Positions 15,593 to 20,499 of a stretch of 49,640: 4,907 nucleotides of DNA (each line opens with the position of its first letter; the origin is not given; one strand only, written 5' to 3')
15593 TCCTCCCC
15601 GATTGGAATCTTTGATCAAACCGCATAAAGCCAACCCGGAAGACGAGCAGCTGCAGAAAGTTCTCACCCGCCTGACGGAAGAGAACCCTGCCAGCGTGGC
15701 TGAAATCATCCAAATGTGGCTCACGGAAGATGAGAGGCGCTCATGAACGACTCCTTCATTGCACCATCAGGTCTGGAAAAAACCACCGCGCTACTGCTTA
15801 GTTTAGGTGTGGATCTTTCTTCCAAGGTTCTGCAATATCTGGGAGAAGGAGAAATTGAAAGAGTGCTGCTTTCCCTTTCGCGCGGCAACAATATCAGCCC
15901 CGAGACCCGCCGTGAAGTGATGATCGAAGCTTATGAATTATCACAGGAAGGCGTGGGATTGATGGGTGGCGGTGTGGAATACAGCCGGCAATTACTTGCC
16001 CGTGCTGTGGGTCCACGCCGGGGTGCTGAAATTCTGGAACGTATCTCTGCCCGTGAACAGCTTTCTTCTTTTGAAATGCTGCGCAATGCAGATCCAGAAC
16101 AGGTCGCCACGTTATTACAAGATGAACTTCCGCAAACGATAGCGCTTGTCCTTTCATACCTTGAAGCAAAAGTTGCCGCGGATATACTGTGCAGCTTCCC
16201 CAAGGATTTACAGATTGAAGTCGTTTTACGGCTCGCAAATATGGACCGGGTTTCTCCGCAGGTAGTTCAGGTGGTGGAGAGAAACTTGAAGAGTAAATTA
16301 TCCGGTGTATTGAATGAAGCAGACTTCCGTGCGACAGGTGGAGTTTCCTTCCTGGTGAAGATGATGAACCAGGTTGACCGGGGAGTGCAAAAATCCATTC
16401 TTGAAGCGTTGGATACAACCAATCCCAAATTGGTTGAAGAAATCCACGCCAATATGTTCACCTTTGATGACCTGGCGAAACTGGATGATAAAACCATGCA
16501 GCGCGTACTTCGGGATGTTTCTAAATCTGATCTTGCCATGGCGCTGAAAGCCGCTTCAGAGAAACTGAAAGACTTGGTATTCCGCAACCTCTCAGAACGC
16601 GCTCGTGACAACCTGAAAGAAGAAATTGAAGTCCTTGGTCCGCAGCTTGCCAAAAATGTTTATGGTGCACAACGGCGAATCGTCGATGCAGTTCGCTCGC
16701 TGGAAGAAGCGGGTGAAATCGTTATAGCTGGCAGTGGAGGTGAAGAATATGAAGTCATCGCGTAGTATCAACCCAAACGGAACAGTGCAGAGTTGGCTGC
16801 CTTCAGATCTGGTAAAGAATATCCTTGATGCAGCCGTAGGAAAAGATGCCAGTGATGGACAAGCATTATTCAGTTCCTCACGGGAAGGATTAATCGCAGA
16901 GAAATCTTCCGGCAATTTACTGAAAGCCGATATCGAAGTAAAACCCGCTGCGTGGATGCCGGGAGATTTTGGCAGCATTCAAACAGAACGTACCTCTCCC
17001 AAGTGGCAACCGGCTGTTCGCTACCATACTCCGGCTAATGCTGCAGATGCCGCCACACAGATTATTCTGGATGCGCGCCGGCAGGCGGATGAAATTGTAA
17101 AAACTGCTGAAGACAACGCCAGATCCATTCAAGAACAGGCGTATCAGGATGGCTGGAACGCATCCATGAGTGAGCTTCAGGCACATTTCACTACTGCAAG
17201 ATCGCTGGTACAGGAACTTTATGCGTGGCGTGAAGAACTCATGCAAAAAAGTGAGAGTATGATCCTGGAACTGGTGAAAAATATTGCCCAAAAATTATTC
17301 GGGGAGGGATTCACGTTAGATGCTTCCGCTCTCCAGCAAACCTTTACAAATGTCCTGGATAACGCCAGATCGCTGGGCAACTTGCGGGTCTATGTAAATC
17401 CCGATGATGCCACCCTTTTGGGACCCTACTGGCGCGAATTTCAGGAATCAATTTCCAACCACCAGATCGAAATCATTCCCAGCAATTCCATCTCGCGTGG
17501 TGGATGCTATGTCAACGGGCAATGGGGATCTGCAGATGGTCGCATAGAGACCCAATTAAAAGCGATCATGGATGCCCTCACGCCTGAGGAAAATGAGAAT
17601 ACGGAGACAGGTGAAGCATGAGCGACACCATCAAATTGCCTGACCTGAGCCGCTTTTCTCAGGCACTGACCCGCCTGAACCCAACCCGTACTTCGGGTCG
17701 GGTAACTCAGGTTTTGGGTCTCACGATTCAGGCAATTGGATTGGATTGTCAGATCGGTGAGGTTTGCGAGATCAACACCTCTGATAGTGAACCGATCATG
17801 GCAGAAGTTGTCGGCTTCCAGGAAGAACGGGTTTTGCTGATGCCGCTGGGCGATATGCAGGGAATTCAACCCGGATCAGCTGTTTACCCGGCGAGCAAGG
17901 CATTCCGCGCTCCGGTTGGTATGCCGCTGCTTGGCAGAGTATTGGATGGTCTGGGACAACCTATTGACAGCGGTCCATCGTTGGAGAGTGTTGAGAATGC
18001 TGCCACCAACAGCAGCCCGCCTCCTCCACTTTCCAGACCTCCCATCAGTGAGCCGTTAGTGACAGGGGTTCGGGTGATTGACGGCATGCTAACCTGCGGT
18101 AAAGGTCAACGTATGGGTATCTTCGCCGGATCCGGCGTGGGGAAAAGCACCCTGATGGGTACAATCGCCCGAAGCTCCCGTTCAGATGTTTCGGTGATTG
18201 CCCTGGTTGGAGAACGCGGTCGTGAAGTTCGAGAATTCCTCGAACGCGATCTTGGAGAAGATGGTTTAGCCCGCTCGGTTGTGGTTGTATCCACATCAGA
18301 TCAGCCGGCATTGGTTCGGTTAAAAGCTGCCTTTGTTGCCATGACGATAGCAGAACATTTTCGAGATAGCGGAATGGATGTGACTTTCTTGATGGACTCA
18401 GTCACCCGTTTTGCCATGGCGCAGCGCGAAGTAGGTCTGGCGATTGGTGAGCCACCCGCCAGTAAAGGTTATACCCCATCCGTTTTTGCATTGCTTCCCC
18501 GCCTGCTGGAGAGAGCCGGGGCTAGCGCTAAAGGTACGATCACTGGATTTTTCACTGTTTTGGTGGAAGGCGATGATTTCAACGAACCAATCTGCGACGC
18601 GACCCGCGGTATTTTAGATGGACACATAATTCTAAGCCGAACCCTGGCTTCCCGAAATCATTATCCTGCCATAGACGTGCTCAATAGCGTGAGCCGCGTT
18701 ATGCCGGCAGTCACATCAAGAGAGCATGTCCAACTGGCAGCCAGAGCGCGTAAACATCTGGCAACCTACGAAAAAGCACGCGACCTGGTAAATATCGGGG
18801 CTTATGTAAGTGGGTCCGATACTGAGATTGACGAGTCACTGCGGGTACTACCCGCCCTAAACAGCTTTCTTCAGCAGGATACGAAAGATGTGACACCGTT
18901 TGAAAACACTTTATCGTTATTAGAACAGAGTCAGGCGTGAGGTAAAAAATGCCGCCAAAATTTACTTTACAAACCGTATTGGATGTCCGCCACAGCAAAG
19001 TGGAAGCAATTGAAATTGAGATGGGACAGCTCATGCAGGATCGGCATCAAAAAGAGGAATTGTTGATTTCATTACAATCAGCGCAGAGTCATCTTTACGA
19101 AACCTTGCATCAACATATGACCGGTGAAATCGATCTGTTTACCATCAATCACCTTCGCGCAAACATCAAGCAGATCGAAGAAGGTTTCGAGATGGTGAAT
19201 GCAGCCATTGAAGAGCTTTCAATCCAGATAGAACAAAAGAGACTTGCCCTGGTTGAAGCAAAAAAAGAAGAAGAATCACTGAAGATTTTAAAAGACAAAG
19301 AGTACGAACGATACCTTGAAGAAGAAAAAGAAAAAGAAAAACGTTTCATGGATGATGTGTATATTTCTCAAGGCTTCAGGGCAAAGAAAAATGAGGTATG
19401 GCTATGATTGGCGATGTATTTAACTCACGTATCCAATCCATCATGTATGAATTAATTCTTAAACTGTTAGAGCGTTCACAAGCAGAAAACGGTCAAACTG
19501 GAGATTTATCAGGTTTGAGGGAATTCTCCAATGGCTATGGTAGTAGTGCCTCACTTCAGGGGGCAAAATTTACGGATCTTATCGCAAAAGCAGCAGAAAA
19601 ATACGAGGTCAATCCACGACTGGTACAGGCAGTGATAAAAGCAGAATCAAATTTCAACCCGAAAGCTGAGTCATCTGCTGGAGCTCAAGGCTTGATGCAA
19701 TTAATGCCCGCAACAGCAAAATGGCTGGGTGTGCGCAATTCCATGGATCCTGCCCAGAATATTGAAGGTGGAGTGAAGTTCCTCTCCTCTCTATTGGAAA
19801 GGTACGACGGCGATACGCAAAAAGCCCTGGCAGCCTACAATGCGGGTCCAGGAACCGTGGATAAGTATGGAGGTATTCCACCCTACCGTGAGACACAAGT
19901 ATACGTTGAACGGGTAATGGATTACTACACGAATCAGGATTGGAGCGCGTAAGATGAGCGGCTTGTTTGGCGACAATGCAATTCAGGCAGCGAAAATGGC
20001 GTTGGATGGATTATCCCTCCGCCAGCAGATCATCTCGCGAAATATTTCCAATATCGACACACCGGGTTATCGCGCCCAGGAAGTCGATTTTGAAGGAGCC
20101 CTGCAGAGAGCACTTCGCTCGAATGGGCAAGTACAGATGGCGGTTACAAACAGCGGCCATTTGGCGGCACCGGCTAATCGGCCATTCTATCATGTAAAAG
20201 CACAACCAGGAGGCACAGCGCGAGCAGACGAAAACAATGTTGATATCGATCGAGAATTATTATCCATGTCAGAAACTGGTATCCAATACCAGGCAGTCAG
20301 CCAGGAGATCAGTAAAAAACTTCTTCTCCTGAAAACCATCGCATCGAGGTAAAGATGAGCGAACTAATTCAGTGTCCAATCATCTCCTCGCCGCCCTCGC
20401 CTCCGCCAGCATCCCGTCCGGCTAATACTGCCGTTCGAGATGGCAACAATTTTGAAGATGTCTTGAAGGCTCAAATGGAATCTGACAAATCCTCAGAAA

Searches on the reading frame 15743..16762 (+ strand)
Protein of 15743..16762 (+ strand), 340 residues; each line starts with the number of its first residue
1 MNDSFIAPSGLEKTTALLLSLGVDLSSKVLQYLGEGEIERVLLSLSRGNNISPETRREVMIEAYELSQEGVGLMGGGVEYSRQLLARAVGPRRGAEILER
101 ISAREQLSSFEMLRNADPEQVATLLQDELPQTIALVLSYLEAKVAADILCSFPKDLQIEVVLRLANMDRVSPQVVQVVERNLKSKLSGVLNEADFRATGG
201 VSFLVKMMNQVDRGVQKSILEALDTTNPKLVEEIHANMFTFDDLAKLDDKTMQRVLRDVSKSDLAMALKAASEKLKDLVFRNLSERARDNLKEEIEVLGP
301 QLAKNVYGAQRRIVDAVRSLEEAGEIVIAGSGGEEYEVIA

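Call 50: search_protein_families(library=pfam, proteins=[window:15743-16762:+], max_evalue=0.001)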
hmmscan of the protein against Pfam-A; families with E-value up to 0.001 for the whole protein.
window:15743-16762:+ (340 aa): 4 families
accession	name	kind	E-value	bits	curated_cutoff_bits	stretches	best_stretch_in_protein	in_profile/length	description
PF01706.21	FliG_C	-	8.3e-40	135.9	23.3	1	221-328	1-108/108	FliG C-terminal domain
PF14841.11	FliG_M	-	5.9e-30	103.7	25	1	118-191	1-74/76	FliG middle domain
PF14842.11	FliG_N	-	9.2e-27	94.1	25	1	9-107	3-101/104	FliG N-terminal domain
PF03448.22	MgtE_N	-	8.5e-06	26.7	25.9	0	112-168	9-65/102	MgtE intracellular N domain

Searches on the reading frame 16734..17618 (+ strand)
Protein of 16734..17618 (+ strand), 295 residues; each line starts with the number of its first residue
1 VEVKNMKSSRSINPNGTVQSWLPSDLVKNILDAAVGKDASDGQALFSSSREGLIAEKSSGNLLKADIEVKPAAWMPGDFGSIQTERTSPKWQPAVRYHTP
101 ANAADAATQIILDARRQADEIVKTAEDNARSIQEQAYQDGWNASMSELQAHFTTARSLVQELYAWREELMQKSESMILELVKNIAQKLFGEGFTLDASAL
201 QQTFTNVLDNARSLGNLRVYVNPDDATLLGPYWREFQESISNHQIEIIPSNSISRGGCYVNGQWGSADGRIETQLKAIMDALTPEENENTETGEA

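Call 50: search_protein_families(library=pfam, proteins=[window:16734-17618:+], max_evalue=0.001)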
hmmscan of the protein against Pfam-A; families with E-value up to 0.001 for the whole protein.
window:16734-17618:+ (295 aa): 1 family
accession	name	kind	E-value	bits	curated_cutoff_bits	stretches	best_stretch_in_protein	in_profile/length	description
PF02108.21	FliH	-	1.2e-17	64.5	24.1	1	153-277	5-127/128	Flagellar assembly protein FliH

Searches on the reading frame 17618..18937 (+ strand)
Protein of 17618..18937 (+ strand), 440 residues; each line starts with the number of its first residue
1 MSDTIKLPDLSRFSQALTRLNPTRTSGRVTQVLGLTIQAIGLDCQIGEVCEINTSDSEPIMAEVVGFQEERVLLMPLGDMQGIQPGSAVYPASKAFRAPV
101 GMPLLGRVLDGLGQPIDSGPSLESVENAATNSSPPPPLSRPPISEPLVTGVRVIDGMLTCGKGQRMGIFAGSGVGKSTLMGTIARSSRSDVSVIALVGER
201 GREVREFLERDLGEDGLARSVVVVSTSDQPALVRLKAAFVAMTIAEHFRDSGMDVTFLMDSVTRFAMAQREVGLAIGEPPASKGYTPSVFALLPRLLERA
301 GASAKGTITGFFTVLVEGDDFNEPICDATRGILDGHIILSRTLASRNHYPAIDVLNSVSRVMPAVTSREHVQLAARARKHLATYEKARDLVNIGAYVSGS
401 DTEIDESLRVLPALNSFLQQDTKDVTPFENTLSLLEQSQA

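Call 50: search_protein_families(library=pfam, proteins=[window:17618-18937:+], max_evalue=0.001)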
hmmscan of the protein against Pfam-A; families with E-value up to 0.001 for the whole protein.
window:17618-18937:+ (440 aa): 3 families
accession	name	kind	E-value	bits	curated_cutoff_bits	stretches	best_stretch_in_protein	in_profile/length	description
PF00006.31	ATP-synt_ab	-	1e-89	300.2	29.5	1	150-359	1-213/213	ATP synthase alpha/beta family, nucleotide-binding domain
PF18269.6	T3SS_ATPase_C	-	1.7e-24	85.9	22.7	1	366-437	1-72/72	T3SS EscN ATPase C-terminal domain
PF02874.29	ATP-synt_ab_N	-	2.3e-09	38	20.9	1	29-91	1-67/69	ATP synthase alpha/beta family, beta-barrel domain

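Call 53: find_related_loci(query=window:17618-18937:+, collection=metagenome_contigs, flank=10000)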
Query window:17618-18937:+ (440 aa) in metagenome_contigs; peptide patterns used: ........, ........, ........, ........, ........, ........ (x = any residue, [..] = any of these).
600 stretches matched a pattern (row limit reached: there are more); 596 encode a relative of the query (tblastn E <= 1e-3); the best 80 are kept; 80 distinct loci.
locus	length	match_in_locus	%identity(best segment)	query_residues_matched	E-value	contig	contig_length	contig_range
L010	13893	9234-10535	75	5-438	0e+0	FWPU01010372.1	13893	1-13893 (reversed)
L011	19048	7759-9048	75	6-435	0e+0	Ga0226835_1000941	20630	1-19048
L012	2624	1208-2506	74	5-437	0e+0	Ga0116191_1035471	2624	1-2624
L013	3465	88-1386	74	8-439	0e+0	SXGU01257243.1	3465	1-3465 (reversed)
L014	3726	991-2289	73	8-439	0e+0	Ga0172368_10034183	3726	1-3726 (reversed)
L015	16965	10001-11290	73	8-437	0e+0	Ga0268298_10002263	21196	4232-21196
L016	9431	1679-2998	71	2-437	0e+0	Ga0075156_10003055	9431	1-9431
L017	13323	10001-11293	74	10-439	0e+0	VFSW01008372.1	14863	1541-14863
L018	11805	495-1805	71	1-437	0e+0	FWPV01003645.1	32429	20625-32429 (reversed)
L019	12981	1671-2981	71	1-437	0e+0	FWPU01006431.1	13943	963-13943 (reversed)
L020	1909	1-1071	90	83-439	0e+0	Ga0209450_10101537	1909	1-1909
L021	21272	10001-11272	75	9-432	0e+0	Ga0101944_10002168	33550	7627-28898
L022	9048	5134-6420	71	8-437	0e+0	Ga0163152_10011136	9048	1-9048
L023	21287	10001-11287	69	9-437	0e+0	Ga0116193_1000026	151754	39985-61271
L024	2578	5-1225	69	36-439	0e+0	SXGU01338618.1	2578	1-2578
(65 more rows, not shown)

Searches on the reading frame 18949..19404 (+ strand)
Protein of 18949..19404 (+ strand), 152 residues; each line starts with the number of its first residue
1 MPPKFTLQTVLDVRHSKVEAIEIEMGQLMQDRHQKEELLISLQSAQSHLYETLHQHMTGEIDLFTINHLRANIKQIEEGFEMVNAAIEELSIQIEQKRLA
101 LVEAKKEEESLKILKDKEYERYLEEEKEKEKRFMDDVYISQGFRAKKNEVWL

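Call 50: search_protein_families(library=pfam, proteins=[window:18949-19404:+], max_evalue=0.001)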
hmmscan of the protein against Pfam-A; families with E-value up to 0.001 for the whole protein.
window:18949-19404:+ (152 aa): 1 family
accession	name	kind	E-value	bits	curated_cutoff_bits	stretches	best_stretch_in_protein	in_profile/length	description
PF02050.21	FliJ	-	2.2e-09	38.1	28.4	1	19-137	1-118/123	Flagellar FliJ protein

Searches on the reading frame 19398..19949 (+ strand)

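Call 50: search_protein_families(library=pfam, proteins=[window:19398-19949:+], max_evalue=0.001)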
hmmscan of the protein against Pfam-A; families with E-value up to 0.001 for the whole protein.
window:19398-19949:+ (184 aa): 3 families
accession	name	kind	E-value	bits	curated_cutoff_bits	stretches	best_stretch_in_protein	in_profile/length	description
PF01464.25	SLT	-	1.2e-33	115.6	21.3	1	61-162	2-109/117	Transglycosylase SLT domain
PF13406.11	SLT_2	-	0.00035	20.3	24.3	0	58-86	73-101/292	Transglycosylase SLT domain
PF18013.6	Phage_lysozyme2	-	0.00089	19.9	28.2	0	78-143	25-98/140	Phage tail lysozyme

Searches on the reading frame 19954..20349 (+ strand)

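Call 51: search_protein_families(library=pfam, proteins=[window:19954-20349:+], max_evalue=0.001)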
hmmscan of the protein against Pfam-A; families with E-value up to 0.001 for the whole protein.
window:19954-20349:+ (132 aa): 1 family
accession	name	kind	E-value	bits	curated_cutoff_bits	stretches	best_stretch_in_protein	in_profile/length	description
PF00460.25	Flg_bb_rod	-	1.1e-05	25.7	20.7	1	12-40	3-31/31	Flagella basal body rod protein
